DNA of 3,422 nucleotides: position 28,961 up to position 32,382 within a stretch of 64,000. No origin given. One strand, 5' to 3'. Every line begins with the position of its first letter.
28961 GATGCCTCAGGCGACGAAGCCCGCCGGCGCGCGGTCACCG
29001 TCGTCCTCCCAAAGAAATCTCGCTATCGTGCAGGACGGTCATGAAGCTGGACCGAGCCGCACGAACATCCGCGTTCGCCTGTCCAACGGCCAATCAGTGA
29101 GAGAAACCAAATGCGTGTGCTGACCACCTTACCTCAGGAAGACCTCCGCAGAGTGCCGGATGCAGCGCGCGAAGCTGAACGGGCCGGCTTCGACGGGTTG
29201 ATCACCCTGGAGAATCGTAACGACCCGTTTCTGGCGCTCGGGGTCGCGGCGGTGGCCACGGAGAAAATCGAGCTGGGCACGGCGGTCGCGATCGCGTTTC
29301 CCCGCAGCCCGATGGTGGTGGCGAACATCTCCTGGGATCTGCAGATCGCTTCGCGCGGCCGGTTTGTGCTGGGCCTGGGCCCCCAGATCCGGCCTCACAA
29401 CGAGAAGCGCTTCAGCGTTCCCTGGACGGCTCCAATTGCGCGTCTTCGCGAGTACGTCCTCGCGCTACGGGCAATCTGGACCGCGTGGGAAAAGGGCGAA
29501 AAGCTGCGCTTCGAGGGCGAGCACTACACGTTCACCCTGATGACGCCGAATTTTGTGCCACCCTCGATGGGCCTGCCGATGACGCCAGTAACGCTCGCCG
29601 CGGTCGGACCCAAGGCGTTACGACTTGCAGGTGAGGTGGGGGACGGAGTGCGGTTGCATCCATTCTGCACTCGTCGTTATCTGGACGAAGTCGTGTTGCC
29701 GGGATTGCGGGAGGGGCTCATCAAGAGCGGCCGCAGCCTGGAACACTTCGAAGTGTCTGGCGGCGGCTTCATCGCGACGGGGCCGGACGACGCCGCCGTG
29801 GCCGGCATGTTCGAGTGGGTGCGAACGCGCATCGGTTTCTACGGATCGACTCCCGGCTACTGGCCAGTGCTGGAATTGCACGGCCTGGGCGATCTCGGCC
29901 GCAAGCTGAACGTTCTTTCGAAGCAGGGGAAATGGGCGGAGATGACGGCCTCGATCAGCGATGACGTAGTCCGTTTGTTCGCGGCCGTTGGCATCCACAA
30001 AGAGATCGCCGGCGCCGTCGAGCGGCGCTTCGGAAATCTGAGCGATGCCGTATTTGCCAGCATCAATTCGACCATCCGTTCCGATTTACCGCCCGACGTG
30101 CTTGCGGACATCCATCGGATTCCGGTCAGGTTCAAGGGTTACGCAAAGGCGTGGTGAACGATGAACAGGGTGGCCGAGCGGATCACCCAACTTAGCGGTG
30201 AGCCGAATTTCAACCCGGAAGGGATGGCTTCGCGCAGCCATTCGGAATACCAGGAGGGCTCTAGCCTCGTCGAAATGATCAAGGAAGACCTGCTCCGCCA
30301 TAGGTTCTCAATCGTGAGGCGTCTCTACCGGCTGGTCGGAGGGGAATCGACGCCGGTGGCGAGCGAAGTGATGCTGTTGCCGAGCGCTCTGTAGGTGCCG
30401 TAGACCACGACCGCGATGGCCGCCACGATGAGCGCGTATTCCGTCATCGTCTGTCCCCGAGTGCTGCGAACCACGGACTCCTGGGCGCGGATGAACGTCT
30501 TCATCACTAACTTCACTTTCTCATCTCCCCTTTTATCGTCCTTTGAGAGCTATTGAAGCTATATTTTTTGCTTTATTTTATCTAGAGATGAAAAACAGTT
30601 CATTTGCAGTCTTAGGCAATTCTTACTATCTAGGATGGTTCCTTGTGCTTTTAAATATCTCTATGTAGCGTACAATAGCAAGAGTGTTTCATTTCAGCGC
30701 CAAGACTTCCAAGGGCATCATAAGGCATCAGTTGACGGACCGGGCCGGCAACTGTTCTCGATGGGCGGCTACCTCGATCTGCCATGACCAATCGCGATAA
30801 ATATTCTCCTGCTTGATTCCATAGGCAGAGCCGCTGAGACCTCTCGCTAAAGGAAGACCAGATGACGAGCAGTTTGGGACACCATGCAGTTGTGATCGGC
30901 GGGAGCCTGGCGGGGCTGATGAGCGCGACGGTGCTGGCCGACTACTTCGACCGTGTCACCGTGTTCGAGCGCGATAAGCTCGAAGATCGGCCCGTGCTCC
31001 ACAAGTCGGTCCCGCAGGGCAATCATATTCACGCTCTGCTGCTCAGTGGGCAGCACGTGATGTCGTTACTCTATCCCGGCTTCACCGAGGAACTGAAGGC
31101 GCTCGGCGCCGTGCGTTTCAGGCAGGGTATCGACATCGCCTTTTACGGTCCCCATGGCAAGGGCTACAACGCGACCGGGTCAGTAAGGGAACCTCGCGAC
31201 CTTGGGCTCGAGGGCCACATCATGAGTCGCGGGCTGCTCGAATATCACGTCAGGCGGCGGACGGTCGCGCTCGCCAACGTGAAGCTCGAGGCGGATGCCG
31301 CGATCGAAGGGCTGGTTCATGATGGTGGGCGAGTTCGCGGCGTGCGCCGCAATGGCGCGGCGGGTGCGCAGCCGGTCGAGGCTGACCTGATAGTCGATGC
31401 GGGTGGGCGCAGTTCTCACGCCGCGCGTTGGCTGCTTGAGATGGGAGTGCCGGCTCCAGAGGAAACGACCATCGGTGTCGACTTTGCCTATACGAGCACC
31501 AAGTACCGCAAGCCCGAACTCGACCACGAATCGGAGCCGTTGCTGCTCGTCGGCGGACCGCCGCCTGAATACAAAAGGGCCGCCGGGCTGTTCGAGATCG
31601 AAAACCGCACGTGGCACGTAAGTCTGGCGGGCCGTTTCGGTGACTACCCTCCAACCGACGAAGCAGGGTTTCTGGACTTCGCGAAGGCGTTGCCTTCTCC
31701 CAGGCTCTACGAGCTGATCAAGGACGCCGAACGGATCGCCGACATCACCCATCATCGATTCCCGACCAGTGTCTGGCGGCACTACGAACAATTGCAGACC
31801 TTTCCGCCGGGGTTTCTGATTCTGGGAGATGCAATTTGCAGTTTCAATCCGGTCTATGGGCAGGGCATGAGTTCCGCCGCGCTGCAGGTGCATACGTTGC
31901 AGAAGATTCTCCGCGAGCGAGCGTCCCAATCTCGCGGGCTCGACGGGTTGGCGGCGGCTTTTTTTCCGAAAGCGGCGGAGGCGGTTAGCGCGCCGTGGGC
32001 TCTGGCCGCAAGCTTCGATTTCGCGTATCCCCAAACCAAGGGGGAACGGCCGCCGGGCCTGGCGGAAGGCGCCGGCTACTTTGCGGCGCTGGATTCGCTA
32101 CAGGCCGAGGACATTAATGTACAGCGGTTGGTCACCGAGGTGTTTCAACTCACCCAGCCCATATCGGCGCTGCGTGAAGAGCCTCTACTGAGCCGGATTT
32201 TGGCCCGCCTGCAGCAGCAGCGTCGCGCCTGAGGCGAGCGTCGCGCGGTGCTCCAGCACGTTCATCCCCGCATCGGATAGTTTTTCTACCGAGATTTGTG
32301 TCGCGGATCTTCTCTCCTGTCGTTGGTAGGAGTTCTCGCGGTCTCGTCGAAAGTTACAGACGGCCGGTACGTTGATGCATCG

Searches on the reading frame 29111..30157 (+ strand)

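Call 5: search_protein_families(library=pfam, proteins=[window:29111-30157:+], max_evalue=0.01)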
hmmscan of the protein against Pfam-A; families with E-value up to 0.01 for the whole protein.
window:29111-30157:+ (348 aa): 1 family
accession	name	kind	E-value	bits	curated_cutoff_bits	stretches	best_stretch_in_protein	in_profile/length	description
PF00296.26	Bac_luciferase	-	4.3e-59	200.9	27.9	1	8-304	18-305/314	Luciferase-like monooxygenase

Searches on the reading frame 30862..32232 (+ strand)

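Call 5: search_protein_families(library=pfam, proteins=[window:30862-32232:+], max_evalue=0.01)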
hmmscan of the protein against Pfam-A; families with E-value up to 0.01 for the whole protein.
window:30862-32232:+ (456 aa): 5 families
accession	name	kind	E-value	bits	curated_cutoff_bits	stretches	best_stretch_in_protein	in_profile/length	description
PF01494.25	FAD_binding_3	-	3e-08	33.7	22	1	9-354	4-322/349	FAD binding domain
PF04820.20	Trp_halogenase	-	3.5e-05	23.3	21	0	10-60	3-57/458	Tryptophan halogenase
PF07992.20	Pyr_redox_2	-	0.00024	21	26.1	1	8-61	2-57/291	Pyridine nucleotide-disulphide oxidoreductase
PF00070.33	Pyr_redox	-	0.00089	20.2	22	1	8-38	1-31/82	Pyridine nucleotide-disulphide oxidoreductase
PF00890.30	FAD_binding_2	-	0.0013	18.5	20.4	0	133-206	156-224/414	FAD binding domain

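Call 17: search_protein_families(library=ncbifam, proteins=[window:30862-32232:+], max_evalue=0.01)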
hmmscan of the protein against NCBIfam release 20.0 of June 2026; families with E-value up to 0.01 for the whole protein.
window:30862-32232:+ (456 aa): 15 families
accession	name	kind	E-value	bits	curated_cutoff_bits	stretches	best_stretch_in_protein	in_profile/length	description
NF004834.1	PRK06185.1-3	subfamily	3.7e-10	39.2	500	1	130-186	115-171/420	FAD-dependent oxidoreductase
NF004835.0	PRK06185.1-4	equivalog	6.9e-08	31.7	601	1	126-186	115-174/411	FAD-dependent oxidoreductase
NF005566.0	PRK07236.1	subfamily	2e-07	30.2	333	1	6-38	6-38/386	hypothetical protein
NF004833.1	PRK06185.1-1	subfamily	4.9e-07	28.8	488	1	141-188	122-169/403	FAD-dependent oxidoreductase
NF041385.1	Dggglyphlred_Halo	equivalog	8.4e-06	24.6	700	1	143-219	113-185/405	digeranylgeranylglycerophospholipid reductase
TIGR01988.1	Ubi-OHases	subfamily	8.8e-06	24.8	224.65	0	294-357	259-319/387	ubiquinone biosynthesis hydroxylase, UbiH/UbiF/VisC/COQ6 family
TIGR02032.1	GG-red-SF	subfamily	1.2e-05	25.2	158.8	1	10-340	4-287/297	geranylgeranyl reductase family protein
NF049967.1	QhpG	equivalog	8e-05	21.7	240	0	125-189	86-146/423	flavin-dependent monooxygenase QhpG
NF041080.1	DGGGPL_reductase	equivalog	0.00053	19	580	0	316-349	277-310/447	digeranylgeranylglycerophospholipid reductase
NF038171.1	maturase_LodB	equivalog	0.0012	18.1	400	0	316-350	277-315/361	lysine-epsilon-oxidase maturase LodB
NF005452.0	PRK07045.1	equivalog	0.0012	17.8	397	0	318-385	287-358/388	putative monooxygenase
NF038174.1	maturase_GoxB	equivalog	0.0027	16.8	400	0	117-190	92-160/358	glycine oxidase maturase GoxB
NF005951.1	PRK08020.1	equivalog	0.0042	15.9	590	0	312-355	274-317/388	3-demethoxyubiquinol 3-hydroxylase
NF001933.0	PRK00711.1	subfamily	0.0054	15.8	383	0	135-187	211-259/429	D-amino acid dehydrogenase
NF053548.1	violacein_VioC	equivalog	0.0075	15.4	760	0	318-354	301-337/429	NADP-dependent violacein biosynthesis oxygenase VioC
